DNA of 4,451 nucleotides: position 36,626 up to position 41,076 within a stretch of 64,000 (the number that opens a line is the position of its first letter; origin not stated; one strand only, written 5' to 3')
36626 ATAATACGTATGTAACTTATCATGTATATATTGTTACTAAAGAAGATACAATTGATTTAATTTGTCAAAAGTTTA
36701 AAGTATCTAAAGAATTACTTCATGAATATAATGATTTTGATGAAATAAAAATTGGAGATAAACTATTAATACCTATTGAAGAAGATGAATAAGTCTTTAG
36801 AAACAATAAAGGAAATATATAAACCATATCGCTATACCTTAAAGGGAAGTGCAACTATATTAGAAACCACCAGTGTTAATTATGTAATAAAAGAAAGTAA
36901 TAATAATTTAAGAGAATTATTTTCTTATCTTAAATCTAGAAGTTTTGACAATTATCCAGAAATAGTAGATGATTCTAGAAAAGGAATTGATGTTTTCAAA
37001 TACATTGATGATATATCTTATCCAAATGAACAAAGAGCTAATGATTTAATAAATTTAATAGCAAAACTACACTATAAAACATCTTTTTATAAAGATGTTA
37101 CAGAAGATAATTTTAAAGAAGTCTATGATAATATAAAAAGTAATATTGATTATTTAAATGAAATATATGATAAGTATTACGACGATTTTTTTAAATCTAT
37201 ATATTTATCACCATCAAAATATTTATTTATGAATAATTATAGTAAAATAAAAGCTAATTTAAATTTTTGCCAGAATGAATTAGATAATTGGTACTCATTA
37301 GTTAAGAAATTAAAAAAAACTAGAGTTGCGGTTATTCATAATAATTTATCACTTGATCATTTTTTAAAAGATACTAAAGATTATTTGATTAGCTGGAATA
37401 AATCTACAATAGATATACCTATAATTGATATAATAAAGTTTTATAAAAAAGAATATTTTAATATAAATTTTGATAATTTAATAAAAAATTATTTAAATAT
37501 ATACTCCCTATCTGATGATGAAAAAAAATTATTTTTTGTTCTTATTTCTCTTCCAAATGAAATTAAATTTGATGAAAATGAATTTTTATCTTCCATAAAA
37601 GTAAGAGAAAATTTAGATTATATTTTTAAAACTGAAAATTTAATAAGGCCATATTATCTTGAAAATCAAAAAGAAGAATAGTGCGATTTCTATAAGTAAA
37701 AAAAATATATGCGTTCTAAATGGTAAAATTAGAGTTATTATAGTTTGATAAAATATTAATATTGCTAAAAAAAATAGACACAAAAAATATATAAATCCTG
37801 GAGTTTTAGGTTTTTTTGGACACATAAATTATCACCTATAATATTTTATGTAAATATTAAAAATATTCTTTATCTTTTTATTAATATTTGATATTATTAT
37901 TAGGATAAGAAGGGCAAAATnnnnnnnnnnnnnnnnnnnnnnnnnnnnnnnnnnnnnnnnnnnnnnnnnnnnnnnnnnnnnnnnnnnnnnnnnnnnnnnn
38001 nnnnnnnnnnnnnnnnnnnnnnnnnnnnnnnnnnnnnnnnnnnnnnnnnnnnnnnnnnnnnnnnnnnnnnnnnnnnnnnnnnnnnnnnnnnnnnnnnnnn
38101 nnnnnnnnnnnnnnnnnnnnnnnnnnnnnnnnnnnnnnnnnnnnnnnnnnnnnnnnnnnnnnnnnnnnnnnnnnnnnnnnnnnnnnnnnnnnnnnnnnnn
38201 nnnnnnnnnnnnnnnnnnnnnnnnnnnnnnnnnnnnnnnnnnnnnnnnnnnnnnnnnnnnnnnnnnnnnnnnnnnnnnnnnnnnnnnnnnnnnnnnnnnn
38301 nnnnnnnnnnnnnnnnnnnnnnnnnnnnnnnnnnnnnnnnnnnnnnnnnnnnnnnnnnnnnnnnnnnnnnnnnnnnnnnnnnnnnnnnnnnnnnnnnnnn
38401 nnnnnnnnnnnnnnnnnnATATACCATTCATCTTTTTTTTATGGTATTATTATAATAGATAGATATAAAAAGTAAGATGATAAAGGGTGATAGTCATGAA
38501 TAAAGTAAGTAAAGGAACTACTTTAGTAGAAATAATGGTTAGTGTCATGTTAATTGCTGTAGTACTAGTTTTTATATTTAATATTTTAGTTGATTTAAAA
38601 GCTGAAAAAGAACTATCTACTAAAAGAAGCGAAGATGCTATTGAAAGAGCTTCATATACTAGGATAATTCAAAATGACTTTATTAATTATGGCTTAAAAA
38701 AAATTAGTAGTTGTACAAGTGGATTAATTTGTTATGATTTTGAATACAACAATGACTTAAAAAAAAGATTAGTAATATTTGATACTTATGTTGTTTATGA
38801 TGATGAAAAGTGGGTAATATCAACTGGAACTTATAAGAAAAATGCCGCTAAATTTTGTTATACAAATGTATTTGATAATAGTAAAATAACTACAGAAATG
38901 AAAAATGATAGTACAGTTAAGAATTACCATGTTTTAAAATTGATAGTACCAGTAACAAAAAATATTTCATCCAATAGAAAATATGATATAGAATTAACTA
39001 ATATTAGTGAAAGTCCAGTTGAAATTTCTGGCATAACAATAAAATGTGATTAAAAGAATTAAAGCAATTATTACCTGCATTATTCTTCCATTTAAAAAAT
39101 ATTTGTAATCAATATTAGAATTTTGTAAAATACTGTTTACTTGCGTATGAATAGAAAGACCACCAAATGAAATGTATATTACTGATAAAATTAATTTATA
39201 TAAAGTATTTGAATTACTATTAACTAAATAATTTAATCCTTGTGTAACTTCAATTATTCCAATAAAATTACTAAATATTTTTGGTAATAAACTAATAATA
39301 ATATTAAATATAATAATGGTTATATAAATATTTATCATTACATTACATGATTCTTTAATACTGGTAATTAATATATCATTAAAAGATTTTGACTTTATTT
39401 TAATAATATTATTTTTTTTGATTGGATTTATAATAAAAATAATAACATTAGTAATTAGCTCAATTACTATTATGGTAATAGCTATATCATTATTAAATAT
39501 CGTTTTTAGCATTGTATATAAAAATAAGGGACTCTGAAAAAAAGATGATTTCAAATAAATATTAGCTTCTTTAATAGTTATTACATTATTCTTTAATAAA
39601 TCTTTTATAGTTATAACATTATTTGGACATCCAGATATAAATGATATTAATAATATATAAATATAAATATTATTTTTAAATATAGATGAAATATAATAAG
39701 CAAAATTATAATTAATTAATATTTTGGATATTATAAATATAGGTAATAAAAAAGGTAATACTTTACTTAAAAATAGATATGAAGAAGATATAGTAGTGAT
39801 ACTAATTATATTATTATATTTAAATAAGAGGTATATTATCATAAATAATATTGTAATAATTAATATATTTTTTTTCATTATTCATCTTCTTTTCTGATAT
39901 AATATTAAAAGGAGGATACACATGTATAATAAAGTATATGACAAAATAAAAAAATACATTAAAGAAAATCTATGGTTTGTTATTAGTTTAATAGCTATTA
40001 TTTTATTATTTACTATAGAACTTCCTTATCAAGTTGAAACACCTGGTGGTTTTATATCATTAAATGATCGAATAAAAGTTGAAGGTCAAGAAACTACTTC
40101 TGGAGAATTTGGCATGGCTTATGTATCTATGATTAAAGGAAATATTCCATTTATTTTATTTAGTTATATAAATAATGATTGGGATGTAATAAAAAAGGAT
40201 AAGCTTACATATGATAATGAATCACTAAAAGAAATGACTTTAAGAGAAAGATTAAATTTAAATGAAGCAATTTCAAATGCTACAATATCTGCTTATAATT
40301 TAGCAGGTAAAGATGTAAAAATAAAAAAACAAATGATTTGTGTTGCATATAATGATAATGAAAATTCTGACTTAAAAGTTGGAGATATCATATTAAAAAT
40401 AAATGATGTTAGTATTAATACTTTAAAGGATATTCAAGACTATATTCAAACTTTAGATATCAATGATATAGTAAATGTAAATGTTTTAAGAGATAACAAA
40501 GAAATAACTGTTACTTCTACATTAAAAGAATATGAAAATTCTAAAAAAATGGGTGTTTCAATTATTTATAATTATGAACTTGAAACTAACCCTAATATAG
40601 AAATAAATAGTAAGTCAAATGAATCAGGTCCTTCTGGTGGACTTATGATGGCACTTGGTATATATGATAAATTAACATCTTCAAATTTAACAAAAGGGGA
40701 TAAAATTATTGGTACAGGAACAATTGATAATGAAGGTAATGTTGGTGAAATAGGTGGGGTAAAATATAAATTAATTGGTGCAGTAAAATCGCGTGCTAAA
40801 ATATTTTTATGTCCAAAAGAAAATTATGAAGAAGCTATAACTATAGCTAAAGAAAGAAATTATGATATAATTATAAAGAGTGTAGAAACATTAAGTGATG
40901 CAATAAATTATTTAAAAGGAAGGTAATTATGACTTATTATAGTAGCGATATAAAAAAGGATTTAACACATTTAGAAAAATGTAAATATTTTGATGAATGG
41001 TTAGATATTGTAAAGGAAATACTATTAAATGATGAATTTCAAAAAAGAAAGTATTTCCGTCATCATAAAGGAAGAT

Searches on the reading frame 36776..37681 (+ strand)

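Call 47: search_protein_families(library=pfam, proteins=[window:36776-37681:+], max_evalue=0.01)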
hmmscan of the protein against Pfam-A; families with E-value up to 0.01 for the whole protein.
window:36776-37681:+ (301 aa): 0 families

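Call 64: search_protein_families(library=ncbifam, proteins=[window:36776-37681:+], max_evalue=0.00001)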
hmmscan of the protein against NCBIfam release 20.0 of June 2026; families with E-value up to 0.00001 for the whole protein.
window:36776-37681:+ (301 aa): 2 families
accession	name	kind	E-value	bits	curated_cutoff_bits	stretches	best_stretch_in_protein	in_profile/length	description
TIGR02904.1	spore_ysxE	equivalog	3.7e-26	92.1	263.55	1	85-266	97-285/309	spore coat protein YsxE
TIGR02906.1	spore_CotS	subfamily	2.2e-06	26.8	172.7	1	79-262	82-273/314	CotS family spore coat protein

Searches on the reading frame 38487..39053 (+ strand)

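Call 47: search_protein_families(library=pfam, proteins=[window:38487-39053:+], max_evalue=0.01)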
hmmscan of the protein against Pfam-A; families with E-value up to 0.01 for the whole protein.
window:38487-39053:+ (188 aa): 1 family
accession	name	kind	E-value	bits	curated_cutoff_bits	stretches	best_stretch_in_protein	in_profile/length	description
PF07963.17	N_methyl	-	0.0011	18.9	21.2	1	6-30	2-26/27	Prokaryotic N-terminal methylation motif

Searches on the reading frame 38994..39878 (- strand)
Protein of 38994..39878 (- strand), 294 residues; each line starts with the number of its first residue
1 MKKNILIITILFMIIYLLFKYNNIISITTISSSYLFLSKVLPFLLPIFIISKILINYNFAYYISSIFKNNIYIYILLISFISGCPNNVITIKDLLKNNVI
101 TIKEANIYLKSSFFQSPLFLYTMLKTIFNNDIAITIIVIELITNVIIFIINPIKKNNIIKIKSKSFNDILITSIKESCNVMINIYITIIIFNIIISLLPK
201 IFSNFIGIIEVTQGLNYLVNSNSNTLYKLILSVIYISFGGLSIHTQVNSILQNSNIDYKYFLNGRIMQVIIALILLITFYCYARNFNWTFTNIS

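Call 47: search_protein_families(library=pfam, proteins=[window:38994-39878:-], max_evalue=0.01)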
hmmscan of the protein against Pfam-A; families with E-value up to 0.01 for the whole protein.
window:38994-39878:- (294 aa): 0 families

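Call 64: search_protein_families(library=ncbifam, proteins=[window:38994-39878:-], max_evalue=0.00001)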
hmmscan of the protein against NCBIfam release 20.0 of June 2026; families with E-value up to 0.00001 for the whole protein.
window:38994-39878:- (294 aa): 1 family
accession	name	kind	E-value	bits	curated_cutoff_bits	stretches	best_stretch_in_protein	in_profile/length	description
TIGR02871.1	spore_ylbJ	equivalog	2.7e-21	76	304.65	1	4-282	2-325/363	sporulation integral membrane protein YlbJ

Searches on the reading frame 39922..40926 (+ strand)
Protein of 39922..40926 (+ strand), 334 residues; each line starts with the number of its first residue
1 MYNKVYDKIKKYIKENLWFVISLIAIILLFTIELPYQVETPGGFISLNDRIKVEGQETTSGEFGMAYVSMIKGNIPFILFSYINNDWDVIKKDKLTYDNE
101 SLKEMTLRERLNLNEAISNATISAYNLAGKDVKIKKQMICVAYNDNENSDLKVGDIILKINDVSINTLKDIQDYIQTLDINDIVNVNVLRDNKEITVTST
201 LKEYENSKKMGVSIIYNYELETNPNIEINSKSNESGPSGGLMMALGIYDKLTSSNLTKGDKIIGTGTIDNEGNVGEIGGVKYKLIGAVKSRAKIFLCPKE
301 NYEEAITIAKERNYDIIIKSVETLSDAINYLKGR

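Call 47: search_protein_families(library=pfam, proteins=[window:39922-40926:+], max_evalue=0.01)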
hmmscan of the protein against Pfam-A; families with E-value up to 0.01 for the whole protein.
window:39922-40926:+ (334 aa): 4 families
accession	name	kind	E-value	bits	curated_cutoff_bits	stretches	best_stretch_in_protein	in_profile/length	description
PF13180.12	PDZ_2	-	8.6e-10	39.2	27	1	147-198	26-77/80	PDZ domain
PF05362.19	Lon_C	-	1e-09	38.7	21.1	1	235-329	108-200/205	Lon protease (S16) C-terminal proteolytic domain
PF17820.7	PDZ_6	-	1.3e-06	28.5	27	1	150-181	15-45/54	PDZ domain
PF00595.29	PDZ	-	0.007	17.2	23.2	0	150-188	41-80/81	PDZ domain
